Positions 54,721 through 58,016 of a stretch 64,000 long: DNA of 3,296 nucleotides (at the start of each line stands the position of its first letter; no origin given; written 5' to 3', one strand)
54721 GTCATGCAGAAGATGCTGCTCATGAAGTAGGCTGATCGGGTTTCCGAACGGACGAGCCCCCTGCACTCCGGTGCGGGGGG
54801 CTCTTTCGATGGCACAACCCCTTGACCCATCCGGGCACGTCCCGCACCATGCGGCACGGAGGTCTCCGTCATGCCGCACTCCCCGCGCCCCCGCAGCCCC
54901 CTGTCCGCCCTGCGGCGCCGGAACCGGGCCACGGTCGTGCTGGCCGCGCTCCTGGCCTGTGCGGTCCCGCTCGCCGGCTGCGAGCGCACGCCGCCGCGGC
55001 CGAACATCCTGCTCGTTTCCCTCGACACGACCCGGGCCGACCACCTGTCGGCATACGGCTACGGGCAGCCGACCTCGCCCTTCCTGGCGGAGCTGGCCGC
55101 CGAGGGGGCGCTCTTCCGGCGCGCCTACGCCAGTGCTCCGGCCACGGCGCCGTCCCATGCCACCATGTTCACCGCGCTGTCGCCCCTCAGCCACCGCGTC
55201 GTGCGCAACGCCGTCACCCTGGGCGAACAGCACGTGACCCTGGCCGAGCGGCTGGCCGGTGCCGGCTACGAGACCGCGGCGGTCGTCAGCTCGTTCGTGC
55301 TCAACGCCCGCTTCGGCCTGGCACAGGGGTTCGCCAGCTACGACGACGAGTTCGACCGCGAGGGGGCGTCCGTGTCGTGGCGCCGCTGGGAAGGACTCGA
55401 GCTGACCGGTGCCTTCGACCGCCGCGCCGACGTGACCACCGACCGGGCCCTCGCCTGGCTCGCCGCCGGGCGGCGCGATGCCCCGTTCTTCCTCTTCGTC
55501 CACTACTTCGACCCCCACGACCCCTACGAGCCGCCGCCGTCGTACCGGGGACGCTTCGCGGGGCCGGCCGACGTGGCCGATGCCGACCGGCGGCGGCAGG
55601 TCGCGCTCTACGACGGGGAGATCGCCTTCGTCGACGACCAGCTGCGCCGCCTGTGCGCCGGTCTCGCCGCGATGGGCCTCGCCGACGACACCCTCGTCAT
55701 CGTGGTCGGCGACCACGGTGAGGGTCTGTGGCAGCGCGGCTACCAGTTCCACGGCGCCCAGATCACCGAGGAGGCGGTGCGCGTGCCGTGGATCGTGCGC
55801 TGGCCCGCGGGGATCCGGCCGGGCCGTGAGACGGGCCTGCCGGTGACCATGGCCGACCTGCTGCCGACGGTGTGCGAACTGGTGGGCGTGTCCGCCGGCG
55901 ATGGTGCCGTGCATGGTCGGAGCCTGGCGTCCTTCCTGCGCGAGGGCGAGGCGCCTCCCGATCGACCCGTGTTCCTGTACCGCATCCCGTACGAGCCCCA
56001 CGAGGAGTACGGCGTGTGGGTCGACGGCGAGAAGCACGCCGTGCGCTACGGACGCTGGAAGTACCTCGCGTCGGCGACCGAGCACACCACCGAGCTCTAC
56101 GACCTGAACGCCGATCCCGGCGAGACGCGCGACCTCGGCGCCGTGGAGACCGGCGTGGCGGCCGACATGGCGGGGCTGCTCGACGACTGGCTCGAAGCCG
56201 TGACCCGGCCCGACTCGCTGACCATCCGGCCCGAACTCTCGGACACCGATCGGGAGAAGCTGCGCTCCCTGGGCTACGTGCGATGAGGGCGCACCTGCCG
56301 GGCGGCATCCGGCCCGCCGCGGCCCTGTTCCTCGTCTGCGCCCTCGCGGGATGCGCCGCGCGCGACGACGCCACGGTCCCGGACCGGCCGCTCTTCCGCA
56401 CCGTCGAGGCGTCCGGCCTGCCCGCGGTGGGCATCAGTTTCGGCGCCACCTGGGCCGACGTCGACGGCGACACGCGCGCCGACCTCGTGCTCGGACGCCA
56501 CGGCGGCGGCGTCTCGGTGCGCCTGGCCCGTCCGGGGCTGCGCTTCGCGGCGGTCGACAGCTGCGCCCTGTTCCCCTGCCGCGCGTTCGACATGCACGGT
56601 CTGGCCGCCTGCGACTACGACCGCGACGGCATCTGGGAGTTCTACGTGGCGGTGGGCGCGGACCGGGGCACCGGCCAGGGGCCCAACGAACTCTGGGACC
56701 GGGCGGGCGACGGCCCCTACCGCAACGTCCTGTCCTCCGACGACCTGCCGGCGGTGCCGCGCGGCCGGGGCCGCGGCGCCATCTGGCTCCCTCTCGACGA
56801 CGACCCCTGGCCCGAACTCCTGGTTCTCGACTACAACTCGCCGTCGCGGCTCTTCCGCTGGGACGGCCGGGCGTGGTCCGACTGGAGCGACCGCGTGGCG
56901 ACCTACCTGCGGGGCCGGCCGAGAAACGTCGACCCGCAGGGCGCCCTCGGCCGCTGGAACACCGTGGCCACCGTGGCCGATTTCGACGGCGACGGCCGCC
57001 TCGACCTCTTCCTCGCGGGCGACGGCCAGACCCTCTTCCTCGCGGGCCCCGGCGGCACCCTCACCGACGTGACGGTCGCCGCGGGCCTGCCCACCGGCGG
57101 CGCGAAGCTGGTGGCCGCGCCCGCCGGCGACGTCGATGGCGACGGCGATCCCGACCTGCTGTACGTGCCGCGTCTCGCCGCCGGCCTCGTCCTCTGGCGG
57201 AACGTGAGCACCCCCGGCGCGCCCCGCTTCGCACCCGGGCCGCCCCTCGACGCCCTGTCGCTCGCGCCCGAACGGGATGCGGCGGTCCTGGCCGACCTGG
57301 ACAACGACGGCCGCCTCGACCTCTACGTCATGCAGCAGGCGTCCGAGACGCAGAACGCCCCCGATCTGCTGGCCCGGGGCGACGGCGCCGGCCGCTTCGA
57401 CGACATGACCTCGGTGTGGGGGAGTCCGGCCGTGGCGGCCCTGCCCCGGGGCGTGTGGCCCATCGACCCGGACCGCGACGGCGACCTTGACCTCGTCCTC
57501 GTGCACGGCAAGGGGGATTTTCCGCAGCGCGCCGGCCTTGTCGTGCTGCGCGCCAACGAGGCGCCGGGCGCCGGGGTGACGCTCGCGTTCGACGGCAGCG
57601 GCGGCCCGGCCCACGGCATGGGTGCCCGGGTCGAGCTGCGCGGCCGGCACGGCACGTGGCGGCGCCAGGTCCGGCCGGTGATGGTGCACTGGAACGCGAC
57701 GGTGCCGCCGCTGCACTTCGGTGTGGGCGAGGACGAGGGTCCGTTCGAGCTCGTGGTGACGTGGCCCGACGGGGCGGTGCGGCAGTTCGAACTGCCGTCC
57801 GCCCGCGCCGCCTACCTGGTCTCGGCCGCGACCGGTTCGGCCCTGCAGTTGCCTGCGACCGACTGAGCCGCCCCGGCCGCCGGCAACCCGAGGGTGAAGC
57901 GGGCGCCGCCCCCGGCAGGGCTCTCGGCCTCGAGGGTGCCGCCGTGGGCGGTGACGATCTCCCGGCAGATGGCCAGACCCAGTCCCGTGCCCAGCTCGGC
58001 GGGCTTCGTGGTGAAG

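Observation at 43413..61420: Shared ~140-aa domain in three unrelated secreted proteins plus a dockerin-like pair: possible cohesin-dockerin-type surface assembly system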

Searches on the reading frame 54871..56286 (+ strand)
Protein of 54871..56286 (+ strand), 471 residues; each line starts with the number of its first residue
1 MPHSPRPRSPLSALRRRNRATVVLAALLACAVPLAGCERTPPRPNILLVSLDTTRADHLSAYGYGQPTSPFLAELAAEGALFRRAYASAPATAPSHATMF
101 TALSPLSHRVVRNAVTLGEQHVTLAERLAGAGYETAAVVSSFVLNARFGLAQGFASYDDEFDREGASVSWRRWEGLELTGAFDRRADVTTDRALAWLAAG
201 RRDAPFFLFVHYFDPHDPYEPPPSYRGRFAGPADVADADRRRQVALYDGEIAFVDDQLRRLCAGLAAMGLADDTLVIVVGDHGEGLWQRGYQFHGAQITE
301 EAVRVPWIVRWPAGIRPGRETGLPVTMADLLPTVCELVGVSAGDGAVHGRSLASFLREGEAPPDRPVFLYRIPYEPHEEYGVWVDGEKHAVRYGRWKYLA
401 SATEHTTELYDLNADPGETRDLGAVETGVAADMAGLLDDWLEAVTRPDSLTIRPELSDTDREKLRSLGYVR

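Call 87: search_protein_families(library=pfam, proteins=[window:54871-56286:+], max_evalue=0.001)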
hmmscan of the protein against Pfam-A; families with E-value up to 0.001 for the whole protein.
window:54871-56286:+ (471 aa): 3 families
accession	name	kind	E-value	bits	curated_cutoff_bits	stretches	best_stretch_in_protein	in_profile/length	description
PF00884.28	Sulfatase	-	5.9e-52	177.3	25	1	44-340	1-301/301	Sulfatase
PF01663.27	Phosphodiest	-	1.8e-15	57.9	23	1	47-287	2-224/342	Type I phosphodiesterase / nucleotide pyrophosphatase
PF16347.10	SGSH_C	-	7.1e-11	42.9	29.3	1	298-422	11-131/154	N-sulphoglucosamine sulphohydrolase, C-terminal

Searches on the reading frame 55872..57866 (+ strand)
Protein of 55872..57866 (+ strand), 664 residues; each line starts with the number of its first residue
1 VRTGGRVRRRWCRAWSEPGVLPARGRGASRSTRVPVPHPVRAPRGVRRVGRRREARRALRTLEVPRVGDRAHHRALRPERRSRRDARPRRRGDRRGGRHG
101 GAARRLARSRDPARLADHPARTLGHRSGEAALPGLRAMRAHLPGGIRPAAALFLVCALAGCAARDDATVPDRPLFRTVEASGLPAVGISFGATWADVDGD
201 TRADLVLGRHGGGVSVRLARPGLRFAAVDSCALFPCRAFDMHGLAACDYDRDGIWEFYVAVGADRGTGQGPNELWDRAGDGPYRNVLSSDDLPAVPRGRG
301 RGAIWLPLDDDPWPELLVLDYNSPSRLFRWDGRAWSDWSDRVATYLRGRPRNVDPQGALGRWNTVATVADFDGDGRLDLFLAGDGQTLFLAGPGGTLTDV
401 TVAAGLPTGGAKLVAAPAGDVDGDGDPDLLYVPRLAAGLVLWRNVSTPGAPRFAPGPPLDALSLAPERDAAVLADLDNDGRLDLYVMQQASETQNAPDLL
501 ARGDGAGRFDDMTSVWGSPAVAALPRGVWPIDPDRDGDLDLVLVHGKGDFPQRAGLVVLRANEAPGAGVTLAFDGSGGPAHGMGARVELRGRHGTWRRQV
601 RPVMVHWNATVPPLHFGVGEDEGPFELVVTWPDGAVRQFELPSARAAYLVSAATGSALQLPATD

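Call 87: search_protein_families(library=pfam, proteins=[window:55872-57866:+], max_evalue=0.001)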
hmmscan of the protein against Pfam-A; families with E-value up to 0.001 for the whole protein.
window:55872-57866:+ (664 aa): 3 families
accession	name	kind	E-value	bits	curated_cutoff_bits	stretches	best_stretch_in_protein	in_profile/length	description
PF13517.12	FG-GAP_3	-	3.4e-25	88.9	26.9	3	370-430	1-60/61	FG-GAP-like repeat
PF07593.17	UnbV_ASPIC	-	1.5e-09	38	23.4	1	582-644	1-63/68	ASPIC and UnbV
PF01839.29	FG-GAP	-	3.1e-08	33.8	22.1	0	363-382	3-21/37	FG-GAP repeat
